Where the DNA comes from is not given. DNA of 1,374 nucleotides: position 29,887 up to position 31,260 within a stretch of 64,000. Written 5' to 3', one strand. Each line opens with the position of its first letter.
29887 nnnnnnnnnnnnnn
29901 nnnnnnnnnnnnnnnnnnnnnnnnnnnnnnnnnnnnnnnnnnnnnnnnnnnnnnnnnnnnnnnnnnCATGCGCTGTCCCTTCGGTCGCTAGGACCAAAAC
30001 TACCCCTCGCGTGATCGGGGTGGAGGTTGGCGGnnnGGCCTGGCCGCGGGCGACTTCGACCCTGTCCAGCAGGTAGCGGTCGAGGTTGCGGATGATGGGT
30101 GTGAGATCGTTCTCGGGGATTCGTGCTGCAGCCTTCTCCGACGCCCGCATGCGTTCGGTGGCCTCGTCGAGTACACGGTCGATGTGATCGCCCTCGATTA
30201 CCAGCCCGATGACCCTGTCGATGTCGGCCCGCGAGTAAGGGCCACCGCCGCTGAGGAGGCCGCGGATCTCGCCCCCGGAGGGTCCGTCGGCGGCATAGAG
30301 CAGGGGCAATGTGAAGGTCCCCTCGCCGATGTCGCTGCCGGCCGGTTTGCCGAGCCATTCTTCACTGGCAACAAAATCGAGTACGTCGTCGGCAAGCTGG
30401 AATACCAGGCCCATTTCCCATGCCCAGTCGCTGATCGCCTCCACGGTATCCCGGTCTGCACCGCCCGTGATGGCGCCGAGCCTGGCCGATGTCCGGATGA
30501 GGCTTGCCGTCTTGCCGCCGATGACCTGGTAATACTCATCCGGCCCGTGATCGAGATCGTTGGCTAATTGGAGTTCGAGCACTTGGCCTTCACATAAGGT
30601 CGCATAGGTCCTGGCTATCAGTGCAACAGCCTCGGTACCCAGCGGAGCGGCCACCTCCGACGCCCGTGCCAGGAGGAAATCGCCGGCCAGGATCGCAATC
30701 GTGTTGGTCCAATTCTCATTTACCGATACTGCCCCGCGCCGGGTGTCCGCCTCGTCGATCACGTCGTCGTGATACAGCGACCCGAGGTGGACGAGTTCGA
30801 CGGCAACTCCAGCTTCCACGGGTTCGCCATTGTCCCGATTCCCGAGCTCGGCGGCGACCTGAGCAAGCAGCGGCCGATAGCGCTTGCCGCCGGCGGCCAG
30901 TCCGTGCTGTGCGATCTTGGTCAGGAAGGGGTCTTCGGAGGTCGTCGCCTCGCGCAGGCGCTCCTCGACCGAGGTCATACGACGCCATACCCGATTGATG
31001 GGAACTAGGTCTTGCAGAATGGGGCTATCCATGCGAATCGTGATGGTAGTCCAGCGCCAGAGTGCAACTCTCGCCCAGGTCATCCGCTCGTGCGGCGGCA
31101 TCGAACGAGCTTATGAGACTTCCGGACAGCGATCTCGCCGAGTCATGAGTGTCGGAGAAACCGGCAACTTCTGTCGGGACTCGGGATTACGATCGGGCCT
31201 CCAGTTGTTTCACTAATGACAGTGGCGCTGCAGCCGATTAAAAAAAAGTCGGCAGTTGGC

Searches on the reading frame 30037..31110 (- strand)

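Call 57: search_protein_families(library=pfam, proteins=[window:30037-31110:-], max_evalue=0.00001)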
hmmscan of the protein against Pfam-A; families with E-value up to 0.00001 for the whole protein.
window:30037-31110:- (358 aa): 1 family
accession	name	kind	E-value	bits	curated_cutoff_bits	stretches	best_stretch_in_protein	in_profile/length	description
PF00348.22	polyprenyl_synt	-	3.3e-59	200.6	27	1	62-275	3-220/251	Polyprenyl synthetase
